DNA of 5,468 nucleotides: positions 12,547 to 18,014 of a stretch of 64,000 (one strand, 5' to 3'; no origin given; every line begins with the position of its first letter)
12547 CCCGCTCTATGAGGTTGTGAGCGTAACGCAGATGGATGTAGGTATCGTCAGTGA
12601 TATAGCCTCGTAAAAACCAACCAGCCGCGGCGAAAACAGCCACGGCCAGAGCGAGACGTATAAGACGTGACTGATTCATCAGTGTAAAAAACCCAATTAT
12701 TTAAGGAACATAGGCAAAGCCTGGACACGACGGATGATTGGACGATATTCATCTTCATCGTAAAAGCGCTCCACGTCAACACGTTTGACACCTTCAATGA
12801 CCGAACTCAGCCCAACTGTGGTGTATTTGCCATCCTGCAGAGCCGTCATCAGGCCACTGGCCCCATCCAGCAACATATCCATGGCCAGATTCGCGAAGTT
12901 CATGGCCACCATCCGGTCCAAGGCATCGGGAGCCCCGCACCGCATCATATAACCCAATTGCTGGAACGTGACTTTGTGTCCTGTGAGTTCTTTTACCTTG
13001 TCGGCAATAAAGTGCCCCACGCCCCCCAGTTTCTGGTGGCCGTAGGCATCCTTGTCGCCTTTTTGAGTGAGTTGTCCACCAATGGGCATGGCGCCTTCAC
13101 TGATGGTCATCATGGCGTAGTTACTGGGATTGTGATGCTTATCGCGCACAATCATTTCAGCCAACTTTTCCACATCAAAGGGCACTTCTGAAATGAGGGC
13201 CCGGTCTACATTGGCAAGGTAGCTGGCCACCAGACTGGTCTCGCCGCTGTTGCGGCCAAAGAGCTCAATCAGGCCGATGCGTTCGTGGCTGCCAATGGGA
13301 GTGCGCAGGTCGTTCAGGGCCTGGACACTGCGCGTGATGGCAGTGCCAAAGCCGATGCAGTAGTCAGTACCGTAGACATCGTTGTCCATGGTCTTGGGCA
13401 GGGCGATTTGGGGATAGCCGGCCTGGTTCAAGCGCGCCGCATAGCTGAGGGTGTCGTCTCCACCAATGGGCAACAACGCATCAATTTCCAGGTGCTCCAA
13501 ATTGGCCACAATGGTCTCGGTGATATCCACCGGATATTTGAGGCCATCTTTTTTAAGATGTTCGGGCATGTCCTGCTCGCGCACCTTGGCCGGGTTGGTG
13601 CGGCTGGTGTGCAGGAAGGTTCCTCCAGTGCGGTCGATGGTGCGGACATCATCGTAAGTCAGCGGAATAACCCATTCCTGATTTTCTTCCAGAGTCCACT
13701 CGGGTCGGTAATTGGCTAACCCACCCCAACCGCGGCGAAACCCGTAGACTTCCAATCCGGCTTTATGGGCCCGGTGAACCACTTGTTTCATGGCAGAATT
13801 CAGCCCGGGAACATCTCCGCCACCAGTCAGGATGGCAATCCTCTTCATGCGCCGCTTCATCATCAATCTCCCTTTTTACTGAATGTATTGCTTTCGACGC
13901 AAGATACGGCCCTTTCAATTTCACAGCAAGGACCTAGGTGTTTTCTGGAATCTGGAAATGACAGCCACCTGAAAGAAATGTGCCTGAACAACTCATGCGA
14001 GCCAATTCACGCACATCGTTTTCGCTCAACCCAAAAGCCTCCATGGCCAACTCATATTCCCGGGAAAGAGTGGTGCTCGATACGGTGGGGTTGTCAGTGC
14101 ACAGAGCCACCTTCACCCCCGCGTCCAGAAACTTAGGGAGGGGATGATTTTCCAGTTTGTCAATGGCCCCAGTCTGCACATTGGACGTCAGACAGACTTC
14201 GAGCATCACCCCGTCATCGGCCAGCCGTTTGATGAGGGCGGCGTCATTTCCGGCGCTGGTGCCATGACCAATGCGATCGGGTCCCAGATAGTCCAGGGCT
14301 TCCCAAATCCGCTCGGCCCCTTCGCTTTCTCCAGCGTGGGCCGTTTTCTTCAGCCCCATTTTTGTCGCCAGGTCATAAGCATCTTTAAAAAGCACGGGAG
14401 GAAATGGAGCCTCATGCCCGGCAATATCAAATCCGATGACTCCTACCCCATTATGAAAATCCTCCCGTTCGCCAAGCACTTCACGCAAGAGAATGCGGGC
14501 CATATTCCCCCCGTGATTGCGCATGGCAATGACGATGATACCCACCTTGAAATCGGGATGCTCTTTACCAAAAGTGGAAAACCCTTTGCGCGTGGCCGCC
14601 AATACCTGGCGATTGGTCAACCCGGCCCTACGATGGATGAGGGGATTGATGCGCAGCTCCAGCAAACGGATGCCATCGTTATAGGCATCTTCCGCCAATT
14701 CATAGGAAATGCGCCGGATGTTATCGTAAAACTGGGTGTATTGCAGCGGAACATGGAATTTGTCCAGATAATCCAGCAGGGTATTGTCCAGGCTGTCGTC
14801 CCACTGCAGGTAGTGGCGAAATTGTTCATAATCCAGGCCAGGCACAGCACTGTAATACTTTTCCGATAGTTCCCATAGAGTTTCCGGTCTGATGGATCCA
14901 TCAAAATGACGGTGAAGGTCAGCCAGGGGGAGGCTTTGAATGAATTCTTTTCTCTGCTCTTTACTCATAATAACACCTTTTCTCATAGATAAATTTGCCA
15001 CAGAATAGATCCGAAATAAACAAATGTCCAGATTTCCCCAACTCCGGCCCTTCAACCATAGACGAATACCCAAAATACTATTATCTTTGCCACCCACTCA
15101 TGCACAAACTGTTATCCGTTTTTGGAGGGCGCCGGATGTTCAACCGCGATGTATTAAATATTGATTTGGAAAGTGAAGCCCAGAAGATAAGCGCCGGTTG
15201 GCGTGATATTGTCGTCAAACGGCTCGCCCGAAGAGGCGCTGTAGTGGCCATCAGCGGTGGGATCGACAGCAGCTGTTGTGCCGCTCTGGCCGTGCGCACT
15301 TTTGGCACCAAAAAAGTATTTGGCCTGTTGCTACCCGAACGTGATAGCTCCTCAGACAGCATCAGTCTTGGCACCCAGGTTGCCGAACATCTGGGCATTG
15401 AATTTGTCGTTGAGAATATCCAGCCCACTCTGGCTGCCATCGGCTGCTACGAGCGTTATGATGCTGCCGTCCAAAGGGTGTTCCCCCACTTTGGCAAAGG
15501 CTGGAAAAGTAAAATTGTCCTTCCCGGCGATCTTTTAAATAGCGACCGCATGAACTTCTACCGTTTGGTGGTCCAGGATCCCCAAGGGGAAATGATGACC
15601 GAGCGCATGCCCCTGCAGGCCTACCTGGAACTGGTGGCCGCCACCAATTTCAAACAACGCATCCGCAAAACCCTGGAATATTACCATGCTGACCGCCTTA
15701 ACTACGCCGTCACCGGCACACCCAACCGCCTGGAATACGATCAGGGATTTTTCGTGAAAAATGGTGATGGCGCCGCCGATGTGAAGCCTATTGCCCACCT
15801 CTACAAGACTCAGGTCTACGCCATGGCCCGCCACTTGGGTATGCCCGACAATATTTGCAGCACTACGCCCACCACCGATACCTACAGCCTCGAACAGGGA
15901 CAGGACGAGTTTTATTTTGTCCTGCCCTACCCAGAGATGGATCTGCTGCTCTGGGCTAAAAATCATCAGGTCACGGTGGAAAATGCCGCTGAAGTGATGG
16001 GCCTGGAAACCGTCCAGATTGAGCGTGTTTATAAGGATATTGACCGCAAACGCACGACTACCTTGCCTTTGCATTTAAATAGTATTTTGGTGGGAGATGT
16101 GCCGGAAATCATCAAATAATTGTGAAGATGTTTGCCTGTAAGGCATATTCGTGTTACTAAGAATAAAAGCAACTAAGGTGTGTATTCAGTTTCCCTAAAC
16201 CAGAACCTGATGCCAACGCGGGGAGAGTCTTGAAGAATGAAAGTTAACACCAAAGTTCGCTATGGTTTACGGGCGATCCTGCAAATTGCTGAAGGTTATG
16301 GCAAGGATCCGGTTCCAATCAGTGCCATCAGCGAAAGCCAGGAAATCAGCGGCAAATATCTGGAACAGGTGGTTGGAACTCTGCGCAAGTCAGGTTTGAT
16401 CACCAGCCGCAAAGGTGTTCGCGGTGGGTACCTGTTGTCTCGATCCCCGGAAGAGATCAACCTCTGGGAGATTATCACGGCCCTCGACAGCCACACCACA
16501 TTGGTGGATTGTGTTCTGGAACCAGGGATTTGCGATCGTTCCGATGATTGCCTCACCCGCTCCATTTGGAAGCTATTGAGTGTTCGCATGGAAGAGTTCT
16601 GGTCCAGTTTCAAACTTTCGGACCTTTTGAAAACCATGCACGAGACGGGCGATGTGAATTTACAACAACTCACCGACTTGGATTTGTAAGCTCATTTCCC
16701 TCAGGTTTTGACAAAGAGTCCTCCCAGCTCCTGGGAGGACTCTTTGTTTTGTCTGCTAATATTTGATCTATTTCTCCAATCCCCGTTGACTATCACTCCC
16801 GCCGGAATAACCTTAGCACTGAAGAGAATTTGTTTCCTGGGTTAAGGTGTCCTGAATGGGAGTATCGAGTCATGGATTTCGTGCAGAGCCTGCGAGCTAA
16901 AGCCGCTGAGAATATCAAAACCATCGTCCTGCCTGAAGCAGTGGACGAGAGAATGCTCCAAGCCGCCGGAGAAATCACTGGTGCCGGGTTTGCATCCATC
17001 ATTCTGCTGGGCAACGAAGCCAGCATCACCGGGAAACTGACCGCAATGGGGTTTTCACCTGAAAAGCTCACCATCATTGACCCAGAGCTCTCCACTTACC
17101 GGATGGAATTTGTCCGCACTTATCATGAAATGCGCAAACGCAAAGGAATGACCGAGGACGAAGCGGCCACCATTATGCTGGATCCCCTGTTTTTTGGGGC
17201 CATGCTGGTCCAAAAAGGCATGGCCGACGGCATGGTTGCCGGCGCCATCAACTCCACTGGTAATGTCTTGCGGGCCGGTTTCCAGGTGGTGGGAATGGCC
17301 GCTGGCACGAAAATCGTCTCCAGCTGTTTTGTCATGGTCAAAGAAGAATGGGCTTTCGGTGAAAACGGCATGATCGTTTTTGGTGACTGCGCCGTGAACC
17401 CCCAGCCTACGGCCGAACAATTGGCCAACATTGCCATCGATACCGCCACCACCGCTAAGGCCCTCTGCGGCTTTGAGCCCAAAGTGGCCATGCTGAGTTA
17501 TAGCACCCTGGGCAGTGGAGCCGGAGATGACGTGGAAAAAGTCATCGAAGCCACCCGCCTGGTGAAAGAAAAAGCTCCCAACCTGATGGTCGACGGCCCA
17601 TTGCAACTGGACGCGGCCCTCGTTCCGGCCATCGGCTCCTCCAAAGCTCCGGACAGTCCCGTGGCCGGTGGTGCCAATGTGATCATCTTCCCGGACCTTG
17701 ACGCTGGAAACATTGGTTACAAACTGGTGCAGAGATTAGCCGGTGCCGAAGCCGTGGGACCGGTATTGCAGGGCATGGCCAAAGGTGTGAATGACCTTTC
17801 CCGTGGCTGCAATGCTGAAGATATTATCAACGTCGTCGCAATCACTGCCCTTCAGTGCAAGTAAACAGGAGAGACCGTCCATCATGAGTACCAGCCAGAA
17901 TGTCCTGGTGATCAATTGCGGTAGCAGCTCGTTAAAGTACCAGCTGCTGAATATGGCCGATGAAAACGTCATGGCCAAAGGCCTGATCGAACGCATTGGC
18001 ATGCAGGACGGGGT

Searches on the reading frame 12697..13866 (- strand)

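Call 13: search_protein_families(library=pfam, proteins=[window:12697-13866:-], max_evalue=0.001)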
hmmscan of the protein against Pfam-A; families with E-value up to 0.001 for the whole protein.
window:12697-13866:- (389 aa): 1 family
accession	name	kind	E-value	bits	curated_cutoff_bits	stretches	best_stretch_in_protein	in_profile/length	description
PF00365.25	PFK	-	1.4e-70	238.2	30.9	1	9-332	1-277/277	Phosphofructokinase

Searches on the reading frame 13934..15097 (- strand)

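Call 13: search_protein_families(library=pfam, proteins=[window:13934-15097:-], max_evalue=0.001)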
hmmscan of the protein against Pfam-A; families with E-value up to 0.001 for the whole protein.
window:13934-15097:- (387 aa): 2 families
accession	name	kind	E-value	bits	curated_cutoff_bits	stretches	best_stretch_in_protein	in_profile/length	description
PF00962.28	A_deaminase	-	1.1e-79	268.3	27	1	57-376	1-316/330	Adenosine deaminase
PF19326.5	AMP_deaminase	-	3.3e-05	22.9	27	1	315-370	514-572/630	AMP deaminase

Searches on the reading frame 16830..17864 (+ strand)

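Call 12: search_protein_families(library=pfam, proteins=[window:16830-17864:+], max_evalue=0.001)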
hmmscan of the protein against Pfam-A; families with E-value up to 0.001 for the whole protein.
window:16830-17864:+ (344 aa): 1 family
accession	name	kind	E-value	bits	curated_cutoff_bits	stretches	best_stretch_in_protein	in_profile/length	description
PF01515.24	PTA_PTB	-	6e-122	407.4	24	1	17-340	2-319/319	Phosphate acetyl/butaryl transferase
